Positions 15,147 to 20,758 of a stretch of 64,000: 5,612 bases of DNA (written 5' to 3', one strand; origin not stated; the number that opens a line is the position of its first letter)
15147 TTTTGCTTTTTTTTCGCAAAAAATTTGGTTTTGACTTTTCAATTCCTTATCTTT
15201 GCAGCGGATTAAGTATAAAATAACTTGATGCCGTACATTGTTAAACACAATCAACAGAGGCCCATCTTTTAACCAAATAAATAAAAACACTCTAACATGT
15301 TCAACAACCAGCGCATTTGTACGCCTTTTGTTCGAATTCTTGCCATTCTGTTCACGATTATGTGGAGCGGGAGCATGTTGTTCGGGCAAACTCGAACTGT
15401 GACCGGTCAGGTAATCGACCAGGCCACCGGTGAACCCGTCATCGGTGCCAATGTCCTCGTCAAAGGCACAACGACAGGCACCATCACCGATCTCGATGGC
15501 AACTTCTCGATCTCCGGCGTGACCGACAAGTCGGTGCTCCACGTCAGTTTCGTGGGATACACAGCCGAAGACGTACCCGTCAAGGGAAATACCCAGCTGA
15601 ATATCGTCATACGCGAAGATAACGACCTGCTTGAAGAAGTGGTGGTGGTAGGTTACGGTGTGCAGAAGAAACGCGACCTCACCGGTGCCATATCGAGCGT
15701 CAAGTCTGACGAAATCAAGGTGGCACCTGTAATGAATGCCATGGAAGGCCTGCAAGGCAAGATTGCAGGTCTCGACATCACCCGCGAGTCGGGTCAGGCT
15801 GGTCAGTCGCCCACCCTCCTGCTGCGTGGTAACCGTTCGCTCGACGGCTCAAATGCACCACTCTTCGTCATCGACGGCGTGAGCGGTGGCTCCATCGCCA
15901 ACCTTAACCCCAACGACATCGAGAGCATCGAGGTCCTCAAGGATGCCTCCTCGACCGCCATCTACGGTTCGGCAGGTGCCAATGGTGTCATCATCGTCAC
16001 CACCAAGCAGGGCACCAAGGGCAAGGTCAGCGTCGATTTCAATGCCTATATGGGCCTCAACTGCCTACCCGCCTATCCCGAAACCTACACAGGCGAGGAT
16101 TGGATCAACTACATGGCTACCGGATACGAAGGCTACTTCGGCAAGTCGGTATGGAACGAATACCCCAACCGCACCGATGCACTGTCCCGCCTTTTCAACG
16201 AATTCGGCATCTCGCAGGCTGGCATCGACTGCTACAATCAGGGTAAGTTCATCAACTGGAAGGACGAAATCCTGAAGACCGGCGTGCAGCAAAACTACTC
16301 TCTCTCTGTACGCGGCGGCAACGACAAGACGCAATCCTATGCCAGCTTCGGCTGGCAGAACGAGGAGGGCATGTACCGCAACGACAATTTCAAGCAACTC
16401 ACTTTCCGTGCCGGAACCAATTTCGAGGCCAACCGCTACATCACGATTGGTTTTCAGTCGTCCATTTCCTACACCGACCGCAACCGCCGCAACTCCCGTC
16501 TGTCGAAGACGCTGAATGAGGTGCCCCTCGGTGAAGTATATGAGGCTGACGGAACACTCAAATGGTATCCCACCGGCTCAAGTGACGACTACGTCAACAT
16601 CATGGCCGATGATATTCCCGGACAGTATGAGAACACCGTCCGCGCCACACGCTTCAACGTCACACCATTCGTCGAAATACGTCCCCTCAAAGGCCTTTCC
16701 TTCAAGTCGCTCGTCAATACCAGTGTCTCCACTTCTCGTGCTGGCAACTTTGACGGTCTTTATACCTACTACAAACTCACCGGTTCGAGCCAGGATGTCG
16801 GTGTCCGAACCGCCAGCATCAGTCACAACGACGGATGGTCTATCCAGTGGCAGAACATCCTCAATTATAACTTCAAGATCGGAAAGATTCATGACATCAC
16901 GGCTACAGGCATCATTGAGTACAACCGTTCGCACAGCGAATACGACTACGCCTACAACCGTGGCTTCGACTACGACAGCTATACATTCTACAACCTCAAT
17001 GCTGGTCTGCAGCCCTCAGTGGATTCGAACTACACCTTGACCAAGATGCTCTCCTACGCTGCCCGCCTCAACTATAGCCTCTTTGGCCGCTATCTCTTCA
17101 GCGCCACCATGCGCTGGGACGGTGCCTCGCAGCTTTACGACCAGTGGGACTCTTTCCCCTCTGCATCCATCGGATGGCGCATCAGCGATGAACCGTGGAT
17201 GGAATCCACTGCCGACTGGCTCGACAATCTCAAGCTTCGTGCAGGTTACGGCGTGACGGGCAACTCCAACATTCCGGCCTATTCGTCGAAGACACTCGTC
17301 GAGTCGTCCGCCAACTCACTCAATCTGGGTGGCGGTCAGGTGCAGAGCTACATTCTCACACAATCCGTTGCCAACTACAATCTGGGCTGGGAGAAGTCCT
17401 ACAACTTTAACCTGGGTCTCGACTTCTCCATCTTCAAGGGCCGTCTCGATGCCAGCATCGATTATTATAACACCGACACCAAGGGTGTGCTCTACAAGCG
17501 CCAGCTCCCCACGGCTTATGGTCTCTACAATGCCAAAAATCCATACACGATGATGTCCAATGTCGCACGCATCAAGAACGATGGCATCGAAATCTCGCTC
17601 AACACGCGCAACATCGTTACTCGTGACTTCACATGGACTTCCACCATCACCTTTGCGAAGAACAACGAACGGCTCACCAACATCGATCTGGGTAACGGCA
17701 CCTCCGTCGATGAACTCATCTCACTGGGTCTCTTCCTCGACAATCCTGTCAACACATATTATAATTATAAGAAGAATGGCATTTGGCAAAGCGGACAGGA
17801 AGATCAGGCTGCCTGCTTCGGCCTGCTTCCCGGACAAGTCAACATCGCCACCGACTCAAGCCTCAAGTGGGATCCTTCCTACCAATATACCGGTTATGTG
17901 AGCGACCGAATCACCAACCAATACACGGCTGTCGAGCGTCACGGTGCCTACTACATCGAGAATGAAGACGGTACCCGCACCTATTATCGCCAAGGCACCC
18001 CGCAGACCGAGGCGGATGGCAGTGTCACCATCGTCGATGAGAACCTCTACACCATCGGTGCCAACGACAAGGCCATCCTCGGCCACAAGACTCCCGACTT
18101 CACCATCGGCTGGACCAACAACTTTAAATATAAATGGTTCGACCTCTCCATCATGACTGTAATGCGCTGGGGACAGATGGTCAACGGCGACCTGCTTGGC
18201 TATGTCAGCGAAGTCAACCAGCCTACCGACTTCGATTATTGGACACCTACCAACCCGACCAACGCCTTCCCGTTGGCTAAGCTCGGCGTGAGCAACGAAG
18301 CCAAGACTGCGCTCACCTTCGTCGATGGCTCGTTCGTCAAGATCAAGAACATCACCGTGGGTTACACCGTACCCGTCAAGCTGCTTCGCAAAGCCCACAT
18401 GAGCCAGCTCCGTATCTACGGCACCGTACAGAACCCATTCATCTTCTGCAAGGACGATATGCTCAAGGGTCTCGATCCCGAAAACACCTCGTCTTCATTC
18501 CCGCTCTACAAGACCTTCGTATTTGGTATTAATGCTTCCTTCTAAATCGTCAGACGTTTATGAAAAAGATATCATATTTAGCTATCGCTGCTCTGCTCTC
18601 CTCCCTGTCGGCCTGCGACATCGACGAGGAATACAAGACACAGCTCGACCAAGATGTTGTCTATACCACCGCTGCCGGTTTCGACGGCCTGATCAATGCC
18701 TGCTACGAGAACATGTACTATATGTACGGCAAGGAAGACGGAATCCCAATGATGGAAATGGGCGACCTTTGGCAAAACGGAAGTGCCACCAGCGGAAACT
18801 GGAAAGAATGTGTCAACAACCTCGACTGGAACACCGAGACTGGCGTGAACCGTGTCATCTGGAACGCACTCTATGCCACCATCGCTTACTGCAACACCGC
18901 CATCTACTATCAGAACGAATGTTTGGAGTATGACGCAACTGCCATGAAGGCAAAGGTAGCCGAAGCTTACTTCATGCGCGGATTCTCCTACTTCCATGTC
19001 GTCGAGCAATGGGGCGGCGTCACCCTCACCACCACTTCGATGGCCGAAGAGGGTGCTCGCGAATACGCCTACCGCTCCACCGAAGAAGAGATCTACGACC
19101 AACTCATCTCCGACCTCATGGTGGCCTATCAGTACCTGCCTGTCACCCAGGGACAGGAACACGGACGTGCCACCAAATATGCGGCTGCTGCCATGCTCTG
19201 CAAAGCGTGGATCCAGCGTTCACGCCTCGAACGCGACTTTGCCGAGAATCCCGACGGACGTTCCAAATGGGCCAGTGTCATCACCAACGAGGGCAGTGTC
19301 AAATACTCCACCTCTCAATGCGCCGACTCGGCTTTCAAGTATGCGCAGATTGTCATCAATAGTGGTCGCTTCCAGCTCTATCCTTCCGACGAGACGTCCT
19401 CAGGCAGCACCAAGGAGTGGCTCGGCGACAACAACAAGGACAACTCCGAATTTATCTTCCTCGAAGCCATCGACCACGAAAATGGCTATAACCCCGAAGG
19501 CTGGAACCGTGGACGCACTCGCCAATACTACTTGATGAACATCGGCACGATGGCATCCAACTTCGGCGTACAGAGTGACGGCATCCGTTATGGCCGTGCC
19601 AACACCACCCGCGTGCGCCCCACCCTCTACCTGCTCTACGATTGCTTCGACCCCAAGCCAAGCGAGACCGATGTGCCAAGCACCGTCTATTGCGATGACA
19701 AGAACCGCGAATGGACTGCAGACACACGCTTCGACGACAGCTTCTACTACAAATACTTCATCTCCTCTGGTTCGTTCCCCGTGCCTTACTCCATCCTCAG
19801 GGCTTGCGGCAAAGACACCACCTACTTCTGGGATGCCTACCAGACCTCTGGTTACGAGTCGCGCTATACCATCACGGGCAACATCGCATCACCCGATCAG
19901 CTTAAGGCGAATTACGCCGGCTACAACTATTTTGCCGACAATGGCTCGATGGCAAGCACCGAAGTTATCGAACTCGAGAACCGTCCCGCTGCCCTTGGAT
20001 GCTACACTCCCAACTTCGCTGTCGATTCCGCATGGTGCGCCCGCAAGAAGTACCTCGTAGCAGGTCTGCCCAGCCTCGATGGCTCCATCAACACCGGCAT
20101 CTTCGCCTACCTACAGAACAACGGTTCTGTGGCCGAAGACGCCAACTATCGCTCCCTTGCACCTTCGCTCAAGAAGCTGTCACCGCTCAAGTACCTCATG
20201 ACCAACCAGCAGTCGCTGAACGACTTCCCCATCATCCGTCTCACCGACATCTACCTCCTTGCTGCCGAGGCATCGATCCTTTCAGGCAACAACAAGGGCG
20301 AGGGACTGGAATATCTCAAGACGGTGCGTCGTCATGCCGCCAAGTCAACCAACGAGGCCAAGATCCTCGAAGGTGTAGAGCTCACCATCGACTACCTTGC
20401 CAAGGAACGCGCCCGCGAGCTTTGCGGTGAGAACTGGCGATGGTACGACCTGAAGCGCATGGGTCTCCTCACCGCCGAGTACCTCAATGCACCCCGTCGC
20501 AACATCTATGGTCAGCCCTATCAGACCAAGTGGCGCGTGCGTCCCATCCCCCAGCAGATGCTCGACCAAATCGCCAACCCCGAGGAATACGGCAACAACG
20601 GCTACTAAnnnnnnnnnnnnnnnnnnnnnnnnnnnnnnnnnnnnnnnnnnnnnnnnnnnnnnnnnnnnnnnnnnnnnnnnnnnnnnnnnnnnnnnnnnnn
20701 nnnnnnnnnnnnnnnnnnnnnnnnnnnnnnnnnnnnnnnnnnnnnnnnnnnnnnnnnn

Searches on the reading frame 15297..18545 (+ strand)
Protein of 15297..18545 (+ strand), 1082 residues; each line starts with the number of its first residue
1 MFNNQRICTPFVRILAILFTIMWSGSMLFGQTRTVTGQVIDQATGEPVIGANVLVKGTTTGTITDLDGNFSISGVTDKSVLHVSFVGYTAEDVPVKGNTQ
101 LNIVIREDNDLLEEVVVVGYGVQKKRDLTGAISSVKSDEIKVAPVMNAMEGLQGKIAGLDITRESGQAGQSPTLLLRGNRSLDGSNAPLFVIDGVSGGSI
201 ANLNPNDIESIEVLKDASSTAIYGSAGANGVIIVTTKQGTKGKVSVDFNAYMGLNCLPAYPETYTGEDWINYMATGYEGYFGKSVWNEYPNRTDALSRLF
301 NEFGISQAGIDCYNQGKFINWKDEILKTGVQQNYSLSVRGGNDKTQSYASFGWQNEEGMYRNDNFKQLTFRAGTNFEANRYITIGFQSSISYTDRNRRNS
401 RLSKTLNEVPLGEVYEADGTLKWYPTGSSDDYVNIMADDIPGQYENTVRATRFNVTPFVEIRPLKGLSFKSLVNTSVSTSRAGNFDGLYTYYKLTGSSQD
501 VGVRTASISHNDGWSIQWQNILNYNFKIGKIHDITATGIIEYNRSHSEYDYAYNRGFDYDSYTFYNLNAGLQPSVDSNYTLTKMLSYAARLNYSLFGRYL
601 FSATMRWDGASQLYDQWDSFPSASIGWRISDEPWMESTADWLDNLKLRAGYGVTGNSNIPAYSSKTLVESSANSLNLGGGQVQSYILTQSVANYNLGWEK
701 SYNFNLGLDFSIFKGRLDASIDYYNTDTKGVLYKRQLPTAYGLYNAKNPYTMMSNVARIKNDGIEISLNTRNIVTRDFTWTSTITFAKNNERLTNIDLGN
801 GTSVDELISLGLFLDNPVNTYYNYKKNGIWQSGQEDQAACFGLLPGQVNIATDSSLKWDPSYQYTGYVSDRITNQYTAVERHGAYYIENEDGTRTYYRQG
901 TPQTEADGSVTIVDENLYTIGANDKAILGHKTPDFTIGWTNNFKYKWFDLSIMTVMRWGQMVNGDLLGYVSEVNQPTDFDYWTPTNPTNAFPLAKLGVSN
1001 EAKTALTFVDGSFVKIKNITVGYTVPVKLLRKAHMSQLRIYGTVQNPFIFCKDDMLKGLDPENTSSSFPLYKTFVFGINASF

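Call 11: search_protein_families(library=pfam, proteins=[window:15297-18545:+])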
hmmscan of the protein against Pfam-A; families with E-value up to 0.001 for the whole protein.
window:15297-18545:+ (1082 aa): 3 families
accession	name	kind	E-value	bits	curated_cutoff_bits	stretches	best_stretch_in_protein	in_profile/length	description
PF13715.12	CarbopepD_reg_2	-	9.6e-20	70.9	32.2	1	35-117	1-88/88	CarboxypepD_reg-like domain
PF07715.20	Plug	-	1.8e-17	64.2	23.9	1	124-231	1-107/107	TonB-dependent Receptor Plug Domain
PF13620.12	CarboxypepD_reg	-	9.7e-11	42.3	32.3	1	34-103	1-79/82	Carboxypeptidase regulatory-like domain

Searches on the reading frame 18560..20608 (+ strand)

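Call 11: search_protein_families(library=pfam, proteins=[window:18560-20608:+])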
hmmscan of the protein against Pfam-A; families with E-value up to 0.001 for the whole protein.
window:18560-20608:+ (682 aa): 3 families
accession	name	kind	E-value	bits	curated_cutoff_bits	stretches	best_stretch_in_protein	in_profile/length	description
PF07980.17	SusD_RagB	-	2.8e-22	80.1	23.1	1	546-671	146-288/297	SusD family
PF14322.12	SusD-like_3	-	8.5e-22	78.8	27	1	39-215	16-188/191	Starch-binding associating with outer membrane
PF12741.13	SusD-like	-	0.0002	21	27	1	67-203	49-176/495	Susd and RagB outer membrane lipoprotein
